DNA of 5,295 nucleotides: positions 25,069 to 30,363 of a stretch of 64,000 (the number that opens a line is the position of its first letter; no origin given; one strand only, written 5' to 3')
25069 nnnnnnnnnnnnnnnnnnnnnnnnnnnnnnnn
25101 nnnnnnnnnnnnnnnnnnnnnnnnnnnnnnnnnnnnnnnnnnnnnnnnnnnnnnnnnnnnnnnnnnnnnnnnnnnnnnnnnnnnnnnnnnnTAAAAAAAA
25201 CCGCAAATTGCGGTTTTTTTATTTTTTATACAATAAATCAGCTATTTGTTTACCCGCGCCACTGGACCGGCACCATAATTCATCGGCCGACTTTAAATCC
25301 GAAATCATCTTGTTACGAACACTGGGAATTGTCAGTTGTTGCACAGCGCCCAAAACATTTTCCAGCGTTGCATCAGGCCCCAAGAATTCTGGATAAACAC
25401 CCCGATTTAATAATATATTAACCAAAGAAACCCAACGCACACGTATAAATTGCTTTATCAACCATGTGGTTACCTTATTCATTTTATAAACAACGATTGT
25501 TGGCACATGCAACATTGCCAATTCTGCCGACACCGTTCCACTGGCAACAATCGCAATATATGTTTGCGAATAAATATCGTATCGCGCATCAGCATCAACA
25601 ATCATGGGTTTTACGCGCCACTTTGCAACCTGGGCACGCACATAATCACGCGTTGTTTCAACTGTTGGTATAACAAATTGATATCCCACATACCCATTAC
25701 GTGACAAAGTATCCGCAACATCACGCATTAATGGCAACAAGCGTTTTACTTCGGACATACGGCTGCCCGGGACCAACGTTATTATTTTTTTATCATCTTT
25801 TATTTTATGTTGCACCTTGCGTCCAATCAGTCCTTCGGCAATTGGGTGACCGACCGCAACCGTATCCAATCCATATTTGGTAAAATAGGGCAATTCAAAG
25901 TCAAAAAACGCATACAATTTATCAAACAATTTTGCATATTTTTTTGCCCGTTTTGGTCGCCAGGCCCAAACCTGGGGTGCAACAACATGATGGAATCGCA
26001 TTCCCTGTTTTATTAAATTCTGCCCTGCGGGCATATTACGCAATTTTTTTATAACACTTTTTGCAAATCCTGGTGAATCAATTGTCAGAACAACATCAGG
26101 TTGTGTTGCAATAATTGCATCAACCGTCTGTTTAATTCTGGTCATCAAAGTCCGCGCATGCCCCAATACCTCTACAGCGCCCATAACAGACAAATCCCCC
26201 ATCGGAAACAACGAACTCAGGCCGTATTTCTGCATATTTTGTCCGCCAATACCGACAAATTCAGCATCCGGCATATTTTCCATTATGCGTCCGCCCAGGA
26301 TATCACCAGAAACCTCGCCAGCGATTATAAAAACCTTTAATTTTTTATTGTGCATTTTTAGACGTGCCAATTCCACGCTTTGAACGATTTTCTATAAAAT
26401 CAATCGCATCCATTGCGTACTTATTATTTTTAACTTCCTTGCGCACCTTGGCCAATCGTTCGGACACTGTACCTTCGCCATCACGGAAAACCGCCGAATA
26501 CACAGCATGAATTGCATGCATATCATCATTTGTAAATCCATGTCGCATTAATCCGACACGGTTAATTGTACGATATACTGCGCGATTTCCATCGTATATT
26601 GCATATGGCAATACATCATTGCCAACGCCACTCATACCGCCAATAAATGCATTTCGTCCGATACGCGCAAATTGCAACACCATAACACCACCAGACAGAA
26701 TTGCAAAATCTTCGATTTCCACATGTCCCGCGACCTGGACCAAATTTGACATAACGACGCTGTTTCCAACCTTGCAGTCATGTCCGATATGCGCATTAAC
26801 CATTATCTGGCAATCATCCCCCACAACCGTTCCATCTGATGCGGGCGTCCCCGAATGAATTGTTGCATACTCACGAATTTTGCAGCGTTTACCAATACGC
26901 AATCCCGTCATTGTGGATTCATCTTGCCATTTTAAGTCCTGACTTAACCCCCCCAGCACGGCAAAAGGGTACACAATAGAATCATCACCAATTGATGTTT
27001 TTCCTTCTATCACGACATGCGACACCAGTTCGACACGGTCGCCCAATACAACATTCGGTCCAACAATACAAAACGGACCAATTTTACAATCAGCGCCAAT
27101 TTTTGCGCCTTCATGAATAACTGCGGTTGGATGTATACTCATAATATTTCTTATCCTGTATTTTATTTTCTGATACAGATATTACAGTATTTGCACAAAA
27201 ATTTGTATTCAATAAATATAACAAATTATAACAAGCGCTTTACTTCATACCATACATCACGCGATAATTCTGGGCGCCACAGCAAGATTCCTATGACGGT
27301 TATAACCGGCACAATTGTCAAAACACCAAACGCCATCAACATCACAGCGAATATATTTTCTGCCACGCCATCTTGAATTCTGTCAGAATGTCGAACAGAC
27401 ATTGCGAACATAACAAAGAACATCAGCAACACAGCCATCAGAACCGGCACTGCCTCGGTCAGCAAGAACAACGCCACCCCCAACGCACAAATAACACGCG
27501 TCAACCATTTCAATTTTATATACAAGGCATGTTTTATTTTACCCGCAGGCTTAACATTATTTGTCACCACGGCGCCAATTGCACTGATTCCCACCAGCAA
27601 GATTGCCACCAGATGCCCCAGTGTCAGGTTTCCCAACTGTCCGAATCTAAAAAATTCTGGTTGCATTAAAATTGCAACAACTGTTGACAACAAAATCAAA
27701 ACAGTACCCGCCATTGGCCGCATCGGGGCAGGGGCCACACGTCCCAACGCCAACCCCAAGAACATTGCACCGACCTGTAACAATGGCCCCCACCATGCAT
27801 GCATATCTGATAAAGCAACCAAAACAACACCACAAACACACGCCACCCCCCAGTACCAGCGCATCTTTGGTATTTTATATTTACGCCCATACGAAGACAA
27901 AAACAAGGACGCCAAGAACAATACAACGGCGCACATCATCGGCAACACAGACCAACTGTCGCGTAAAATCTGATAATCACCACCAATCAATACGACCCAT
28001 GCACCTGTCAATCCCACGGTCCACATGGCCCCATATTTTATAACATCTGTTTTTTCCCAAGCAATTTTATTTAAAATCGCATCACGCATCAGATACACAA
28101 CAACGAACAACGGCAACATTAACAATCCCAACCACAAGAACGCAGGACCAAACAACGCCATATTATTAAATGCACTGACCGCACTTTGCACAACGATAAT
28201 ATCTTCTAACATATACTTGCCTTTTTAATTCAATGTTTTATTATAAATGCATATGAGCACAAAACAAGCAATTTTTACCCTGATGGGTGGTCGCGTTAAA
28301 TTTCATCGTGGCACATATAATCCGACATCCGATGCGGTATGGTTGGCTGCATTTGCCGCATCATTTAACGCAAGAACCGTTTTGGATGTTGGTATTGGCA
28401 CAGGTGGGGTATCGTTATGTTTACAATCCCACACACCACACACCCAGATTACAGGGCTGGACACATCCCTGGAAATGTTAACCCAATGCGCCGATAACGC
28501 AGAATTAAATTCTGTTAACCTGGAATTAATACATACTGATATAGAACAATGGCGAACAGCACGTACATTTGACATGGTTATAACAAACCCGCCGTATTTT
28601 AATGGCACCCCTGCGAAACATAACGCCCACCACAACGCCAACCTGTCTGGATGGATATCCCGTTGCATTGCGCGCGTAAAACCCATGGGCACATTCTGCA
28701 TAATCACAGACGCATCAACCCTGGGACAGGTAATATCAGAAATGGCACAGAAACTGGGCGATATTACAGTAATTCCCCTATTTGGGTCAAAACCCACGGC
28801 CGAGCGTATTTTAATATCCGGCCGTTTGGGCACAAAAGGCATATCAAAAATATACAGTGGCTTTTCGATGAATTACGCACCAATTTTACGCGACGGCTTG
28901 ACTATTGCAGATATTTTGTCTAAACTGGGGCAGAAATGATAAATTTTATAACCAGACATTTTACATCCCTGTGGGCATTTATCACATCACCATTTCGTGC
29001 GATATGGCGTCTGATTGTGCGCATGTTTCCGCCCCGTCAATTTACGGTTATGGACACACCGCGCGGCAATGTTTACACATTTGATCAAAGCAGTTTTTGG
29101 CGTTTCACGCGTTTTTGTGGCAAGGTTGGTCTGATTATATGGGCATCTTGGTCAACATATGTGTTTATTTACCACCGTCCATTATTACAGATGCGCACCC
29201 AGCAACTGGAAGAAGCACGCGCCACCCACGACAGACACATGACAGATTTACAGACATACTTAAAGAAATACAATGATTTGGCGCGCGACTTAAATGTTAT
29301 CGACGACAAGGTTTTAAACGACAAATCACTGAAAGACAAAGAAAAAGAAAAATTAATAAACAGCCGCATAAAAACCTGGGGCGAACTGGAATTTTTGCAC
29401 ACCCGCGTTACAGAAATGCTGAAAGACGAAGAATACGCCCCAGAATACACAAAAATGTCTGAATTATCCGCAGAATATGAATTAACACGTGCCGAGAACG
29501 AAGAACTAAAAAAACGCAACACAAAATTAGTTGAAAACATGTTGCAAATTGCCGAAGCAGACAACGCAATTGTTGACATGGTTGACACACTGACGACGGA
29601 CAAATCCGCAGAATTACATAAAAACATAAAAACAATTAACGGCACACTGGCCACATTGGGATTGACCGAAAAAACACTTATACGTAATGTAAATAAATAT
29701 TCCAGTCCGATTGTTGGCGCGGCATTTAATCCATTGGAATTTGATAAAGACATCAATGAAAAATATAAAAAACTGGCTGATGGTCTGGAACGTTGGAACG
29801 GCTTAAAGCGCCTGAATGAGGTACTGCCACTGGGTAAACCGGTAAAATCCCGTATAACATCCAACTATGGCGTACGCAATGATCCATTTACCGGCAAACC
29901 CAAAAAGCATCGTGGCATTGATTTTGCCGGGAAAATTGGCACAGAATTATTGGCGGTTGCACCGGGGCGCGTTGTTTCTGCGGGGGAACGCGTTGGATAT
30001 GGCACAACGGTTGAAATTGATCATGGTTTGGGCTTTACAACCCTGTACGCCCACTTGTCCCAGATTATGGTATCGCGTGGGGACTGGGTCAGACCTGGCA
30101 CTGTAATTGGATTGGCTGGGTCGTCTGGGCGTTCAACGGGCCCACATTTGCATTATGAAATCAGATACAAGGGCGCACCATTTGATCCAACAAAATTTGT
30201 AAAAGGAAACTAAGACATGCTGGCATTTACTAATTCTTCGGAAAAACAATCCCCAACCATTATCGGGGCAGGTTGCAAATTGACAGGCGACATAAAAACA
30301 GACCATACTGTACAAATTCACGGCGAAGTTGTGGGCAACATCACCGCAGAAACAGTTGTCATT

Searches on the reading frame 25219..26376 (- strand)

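Call 26: search_protein_families(library=pfam, proteins=[window:25219-26376:-], max_evalue=0.001)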
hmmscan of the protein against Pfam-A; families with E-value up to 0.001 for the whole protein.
window:25219-26376:- (385 aa): 1 family
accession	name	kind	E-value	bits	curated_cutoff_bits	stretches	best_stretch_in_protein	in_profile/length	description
PF02684.21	LpxB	-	1.3e-81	274.9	22.6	1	15-345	1-335/374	Lipid-A-disaccharide synthetase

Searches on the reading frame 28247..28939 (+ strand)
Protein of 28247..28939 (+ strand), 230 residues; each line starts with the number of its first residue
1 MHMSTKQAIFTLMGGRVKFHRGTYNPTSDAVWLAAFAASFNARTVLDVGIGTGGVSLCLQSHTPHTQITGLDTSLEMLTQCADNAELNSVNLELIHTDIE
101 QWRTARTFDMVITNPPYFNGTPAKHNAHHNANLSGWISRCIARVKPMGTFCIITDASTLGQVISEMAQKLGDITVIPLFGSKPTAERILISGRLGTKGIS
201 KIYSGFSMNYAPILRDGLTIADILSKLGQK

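Call 44: search_protein_families(library=pfam, proteins=[window:28247-28939:+], max_evalue=0.001)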
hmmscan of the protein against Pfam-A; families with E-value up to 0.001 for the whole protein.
window:28247-28939:+ (230 aa): 13 families
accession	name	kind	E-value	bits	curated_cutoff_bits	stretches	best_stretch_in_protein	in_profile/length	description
PF05175.20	MTS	-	6.7e-15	55.6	23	1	35-158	26-144/170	Methyltransferase small domain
PF13649.12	Methyltransf_25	-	4.8e-13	50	27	1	45-114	1-71/97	Methyltransferase domain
PF13847.12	Methyltransf_31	-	3.2e-10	40.3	27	1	42-169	4-125/145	Methyltransferase domain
PF08241.18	Methyltransf_11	-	1.2e-07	32.7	21.2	1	46-114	1-67/95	Methyltransferase domain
PF08242.18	Methyltransf_12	-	3e-06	28.3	30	1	46-114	1-72/98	Methyltransferase domain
PF01170.24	UPF0020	-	3.2e-05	24.1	22.3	1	64-161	75-174/197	RMKL-like, methyltransferase domain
PF07669.17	Eco57I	-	5.1e-05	23.9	25.3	1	78-159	42-139/171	Eco57I restriction-modification methylase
PF06325.19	PrmA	-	0.00011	22.2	22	1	41-114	161-233/296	Ribosomal protein L11 methyltransferase (PrmA)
PF02384.22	N6_Mtase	-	0.0003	20.6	20.4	1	33-159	38-188/311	N-6 DNA Methylase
PF01555.25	N6_N4_Mtase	-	0.00046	20.6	26.7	1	109-175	2-74/221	DNA methylase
PF02390.23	Methyltransf_4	-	0.00057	19.8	24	0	43-99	3-60/173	Putative methyltransferase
PF01728.25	FtsJ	-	0.00079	19.8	24.1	1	41-113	21-97/181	FtsJ-like methyltransferase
PF03602.21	Cons_hypoth95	-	0.00092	19.4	24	0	21-120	17-126/182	Conserved hypothetical protein 95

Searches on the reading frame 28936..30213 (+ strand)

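Call 26: search_protein_families(library=pfam, proteins=[window:28936-30213:+], max_evalue=0.001)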
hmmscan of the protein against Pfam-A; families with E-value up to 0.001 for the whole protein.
window:28936-30213:+ (425 aa): 1 family
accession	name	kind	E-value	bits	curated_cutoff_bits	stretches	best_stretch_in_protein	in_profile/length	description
PF01551.29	Peptidase_M23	-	3.9e-33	114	28.7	1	324-418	2-96/96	Peptidase family M23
